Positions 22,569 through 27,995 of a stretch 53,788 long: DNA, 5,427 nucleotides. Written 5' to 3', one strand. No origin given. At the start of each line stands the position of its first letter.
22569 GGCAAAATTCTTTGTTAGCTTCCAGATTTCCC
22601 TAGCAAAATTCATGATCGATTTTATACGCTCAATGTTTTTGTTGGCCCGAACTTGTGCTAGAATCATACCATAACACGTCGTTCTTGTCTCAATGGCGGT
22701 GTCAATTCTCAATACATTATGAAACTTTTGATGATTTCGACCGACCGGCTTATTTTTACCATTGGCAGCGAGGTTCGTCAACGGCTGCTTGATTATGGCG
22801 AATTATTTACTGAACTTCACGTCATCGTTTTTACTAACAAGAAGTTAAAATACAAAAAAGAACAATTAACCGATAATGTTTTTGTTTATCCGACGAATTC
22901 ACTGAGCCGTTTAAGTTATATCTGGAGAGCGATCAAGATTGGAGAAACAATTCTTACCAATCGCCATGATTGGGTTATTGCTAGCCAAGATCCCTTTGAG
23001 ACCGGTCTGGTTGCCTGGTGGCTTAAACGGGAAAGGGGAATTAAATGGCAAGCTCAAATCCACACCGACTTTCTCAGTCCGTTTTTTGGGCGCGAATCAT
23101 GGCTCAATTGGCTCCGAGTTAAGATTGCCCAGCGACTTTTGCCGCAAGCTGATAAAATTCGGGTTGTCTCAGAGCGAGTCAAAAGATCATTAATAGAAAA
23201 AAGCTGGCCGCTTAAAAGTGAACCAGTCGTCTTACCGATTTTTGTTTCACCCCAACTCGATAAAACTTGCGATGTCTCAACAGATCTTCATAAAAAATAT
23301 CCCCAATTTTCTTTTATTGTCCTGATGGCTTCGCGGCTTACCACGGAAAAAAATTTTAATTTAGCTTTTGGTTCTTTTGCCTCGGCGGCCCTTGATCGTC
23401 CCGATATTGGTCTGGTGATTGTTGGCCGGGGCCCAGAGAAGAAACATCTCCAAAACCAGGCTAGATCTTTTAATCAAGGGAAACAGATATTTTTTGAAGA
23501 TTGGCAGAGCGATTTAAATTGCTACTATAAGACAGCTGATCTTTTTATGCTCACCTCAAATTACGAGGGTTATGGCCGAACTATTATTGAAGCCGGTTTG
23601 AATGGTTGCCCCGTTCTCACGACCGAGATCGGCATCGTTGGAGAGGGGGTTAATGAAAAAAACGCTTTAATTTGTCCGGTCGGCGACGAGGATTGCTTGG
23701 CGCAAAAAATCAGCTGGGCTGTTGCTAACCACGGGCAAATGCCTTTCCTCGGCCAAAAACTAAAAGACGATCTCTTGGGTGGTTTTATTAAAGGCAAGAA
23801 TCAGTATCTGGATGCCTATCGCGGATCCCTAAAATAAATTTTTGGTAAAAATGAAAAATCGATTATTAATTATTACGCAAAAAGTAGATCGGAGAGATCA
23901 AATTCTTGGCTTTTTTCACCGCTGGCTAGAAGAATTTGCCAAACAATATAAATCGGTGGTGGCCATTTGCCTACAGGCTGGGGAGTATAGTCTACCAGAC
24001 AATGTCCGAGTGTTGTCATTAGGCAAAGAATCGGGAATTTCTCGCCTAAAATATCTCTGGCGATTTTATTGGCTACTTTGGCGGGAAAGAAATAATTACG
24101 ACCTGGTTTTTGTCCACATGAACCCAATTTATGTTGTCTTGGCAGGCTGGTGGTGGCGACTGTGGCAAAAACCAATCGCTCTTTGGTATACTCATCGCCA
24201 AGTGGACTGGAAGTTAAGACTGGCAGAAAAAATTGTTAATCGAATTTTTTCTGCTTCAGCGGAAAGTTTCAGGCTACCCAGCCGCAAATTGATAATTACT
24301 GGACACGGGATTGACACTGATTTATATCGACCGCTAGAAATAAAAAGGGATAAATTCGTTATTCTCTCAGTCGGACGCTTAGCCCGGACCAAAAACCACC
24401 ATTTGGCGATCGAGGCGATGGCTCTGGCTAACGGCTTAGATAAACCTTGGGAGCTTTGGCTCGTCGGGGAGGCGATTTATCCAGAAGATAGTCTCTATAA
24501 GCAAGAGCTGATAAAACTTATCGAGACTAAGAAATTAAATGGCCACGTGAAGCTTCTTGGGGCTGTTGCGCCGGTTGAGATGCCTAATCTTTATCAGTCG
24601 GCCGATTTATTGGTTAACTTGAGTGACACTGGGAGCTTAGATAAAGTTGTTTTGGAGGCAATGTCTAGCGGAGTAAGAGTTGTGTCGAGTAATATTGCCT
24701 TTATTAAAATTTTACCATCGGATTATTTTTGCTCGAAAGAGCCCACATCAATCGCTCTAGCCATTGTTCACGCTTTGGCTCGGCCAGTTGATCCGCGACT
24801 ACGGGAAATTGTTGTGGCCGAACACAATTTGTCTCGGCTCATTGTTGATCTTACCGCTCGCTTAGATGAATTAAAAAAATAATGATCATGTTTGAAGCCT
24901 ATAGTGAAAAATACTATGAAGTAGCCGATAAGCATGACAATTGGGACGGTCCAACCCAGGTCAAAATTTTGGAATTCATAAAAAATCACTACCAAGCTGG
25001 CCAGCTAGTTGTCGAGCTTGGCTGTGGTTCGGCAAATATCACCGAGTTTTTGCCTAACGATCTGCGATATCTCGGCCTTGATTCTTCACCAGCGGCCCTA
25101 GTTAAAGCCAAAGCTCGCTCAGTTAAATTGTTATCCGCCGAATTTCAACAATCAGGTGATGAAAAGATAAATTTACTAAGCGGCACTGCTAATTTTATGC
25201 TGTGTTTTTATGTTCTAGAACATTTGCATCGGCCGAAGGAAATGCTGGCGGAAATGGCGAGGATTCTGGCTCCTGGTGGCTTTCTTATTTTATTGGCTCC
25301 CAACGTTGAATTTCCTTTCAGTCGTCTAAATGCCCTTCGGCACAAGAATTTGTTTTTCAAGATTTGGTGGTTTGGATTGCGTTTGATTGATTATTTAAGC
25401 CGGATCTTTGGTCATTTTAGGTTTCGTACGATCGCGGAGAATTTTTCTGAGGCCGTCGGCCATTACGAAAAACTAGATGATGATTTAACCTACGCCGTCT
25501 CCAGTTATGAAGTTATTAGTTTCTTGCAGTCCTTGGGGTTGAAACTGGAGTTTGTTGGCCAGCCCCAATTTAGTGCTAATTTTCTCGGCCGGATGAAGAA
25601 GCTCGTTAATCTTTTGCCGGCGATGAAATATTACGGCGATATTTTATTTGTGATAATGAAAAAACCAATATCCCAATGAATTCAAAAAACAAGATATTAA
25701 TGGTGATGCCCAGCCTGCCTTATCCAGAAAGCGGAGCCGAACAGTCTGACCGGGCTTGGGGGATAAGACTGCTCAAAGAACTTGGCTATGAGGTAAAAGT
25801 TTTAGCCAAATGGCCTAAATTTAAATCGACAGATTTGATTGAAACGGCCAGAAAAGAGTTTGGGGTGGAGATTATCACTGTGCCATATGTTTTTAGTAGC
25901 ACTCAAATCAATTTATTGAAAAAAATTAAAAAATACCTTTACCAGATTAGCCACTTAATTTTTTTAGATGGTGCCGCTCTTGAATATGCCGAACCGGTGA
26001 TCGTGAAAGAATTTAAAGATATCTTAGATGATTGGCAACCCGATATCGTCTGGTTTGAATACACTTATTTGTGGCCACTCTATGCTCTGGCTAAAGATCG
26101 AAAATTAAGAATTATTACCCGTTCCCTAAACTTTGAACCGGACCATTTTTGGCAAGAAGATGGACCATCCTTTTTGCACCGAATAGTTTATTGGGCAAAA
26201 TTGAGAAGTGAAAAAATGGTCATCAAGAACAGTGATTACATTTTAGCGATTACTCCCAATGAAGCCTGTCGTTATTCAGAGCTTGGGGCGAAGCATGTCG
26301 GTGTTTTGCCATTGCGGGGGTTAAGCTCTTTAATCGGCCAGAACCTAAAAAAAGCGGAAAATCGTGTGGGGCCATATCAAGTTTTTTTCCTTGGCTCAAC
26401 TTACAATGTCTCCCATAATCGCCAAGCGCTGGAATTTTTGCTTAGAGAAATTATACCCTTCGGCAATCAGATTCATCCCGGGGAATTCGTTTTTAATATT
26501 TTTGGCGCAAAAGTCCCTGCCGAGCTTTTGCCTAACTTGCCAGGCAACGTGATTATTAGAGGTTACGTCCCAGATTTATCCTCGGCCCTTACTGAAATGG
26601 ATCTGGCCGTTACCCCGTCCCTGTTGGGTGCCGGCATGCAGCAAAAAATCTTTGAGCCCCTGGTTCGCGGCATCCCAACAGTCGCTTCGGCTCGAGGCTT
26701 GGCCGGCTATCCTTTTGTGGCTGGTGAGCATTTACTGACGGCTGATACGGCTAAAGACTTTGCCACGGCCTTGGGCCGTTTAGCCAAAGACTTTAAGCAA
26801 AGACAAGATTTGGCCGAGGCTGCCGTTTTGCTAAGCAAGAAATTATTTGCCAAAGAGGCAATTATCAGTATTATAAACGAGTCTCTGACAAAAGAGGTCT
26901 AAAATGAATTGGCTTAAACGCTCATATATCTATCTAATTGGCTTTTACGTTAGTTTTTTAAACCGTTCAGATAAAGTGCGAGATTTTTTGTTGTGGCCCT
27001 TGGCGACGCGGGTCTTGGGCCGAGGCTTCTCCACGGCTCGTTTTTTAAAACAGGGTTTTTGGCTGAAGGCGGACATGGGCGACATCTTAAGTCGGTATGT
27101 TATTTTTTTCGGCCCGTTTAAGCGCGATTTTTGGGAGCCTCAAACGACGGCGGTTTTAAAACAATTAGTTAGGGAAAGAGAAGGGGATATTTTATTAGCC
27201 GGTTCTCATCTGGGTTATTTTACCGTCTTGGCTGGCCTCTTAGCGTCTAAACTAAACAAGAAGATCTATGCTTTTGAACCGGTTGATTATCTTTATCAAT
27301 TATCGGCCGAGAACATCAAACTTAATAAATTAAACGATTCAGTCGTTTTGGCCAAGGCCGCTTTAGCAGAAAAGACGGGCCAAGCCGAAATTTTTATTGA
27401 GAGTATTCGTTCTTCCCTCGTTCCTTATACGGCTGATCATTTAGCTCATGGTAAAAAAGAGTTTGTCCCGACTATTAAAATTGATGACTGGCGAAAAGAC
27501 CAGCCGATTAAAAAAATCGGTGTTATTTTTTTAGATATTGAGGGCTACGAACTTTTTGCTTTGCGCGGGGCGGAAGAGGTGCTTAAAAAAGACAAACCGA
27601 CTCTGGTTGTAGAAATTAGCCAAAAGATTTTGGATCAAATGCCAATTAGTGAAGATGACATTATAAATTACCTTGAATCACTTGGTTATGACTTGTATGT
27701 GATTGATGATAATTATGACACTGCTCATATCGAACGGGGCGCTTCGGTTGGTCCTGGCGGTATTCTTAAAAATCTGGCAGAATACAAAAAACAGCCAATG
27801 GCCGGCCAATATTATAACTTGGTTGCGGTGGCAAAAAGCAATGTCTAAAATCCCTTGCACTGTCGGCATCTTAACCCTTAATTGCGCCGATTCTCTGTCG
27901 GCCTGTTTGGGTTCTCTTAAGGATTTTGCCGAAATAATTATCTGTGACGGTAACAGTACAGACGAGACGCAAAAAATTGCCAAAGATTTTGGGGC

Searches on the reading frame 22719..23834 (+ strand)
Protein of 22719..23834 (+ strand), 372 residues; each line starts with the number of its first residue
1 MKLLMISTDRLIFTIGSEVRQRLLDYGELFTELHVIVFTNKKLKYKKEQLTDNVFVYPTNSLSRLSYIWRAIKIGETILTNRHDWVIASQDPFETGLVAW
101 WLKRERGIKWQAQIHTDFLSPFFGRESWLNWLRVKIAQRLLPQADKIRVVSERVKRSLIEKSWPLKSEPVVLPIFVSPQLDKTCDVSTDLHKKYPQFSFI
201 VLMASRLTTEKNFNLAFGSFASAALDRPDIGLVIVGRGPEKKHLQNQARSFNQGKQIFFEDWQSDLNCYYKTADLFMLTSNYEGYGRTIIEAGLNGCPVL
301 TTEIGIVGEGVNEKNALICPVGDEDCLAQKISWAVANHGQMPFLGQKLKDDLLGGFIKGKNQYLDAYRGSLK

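Call 68: search_protein_families(library=pfam, proteins=[window:22719-23834:+], max_evalue=0.00001)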
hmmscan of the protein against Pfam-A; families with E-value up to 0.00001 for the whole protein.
window:22719-23834:+ (372 aa): 5 families
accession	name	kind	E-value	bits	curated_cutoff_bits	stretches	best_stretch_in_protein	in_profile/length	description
PF00534.26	Glycos_transf_1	-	1.7e-26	93.3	26.4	1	198-337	15-158/172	Glycosyl transferases group 1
PF13692.12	Glyco_trans_1_4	-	1.8e-21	77.3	27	1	200-336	3-141/142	Glycosyl transferases group 1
PF13439.12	Glyco_transf_4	-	8.2e-09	36.1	28.5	1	33-161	22-151/170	Glycosyltransferase Family 4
PF13579.12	Glyco_trans_4_4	-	1.3e-08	35.7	29.7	1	62-163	54-147/158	Glycosyl transferase 4-like domain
PF20706.3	GT4-conflict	-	1.1e-06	28.3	26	1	134-303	137-312/385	Family 4 Glycosyltransferase in conflict systems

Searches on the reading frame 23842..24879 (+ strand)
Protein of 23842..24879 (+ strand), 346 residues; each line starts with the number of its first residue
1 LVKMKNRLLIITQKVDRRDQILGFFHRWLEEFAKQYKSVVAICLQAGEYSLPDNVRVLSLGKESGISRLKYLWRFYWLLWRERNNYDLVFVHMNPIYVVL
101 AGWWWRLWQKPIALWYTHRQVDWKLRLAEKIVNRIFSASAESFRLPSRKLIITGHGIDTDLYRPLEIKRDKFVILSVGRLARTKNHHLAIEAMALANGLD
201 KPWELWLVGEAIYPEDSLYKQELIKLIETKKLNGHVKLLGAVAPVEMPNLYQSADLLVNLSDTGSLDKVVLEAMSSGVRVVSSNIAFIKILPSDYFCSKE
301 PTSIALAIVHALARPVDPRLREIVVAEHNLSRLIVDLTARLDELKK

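Call 68: search_protein_families(library=pfam, proteins=[window:23842-24879:+], max_evalue=0.00001)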
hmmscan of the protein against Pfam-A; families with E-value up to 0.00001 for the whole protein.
window:23842-24879:+ (346 aa): 2 families
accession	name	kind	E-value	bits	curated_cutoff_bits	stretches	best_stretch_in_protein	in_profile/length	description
PF00534.26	Glycos_transf_1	-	3e-22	79.4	26.4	1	164-287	8-126/172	Glycosyl transferases group 1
PF13692.12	Glyco_trans_1_4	-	4.2e-18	66.4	27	1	172-312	2-140/142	Glycosyl transferases group 1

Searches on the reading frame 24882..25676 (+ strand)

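Call 68: search_protein_families(library=pfam, proteins=[window:24882-25676:+], max_evalue=0.00001)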
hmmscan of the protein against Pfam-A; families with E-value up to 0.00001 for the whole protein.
window:24882-25676:+ (265 aa): 5 families
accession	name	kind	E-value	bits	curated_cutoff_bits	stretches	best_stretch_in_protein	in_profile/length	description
PF08241.18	Methyltransf_11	-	3.3e-15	56.9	21.2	1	45-137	2-95/95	Methyltransferase domain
PF08242.18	Methyltransf_12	-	7e-14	52.8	30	1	44-135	1-98/98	Methyltransferase domain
PF13649.12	Methyltransf_25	-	3.4e-13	50.5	27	1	43-133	1-97/97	Methyltransferase domain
PF13489.12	Methyltransf_23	-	1.6e-12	47.9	27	1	40-155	23-126/164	Methyltransferase domain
PF13847.12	Methyltransf_31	-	3.1e-09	37.1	27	1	42-145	6-119/145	Methyltransferase domain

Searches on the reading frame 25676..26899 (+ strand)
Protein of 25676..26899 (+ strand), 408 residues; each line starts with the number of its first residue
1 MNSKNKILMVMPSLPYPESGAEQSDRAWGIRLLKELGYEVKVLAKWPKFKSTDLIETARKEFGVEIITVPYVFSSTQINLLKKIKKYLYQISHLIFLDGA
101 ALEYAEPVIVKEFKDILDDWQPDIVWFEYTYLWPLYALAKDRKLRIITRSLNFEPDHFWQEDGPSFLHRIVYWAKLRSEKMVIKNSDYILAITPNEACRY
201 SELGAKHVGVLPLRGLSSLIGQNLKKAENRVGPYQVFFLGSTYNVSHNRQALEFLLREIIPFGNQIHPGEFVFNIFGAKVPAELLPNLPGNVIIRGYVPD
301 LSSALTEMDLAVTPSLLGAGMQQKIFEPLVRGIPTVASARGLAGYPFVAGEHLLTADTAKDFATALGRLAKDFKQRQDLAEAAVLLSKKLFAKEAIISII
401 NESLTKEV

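Call 68: search_protein_families(library=pfam, proteins=[window:25676-26899:+], max_evalue=0.00001)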
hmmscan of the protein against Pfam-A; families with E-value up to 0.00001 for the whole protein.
window:25676-26899:+ (408 aa): 3 families
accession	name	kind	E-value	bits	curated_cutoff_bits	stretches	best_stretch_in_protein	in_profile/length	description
PF13692.12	Glyco_trans_1_4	-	2.4e-13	51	27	1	236-372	4-142/142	Glycosyl transferases group 1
PF13524.12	Glyco_trans_1_2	-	6.9e-06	26.5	25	0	271-383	15-125/144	Glycosyl transferase-like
PF13579.12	Glyco_trans_4_4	-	9.3e-06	26.5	29.7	0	109-208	59-150/158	Glycosyl transferase 4-like domain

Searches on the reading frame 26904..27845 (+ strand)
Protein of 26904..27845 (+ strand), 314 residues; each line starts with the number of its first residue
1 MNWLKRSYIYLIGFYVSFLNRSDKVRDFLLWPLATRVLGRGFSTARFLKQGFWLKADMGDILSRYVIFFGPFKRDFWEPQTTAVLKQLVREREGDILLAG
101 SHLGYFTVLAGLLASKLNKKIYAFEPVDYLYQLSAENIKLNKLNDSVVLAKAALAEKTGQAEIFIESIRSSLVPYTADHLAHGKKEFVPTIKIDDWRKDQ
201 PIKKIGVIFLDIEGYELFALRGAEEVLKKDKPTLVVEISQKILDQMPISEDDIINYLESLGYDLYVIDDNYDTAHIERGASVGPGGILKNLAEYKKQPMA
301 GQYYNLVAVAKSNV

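Call 68: search_protein_families(library=pfam, proteins=[window:26904-27845:+], max_evalue=0.00001)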
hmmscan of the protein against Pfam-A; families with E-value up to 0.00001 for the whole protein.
window:26904-27845:+ (314 aa): 1 family
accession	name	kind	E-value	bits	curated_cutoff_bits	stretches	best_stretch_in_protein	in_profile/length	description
PF05050.19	Methyltransf_21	-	1.1e-16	61.9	22.7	1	118-263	23-172/173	Methyltransferase FkbM domain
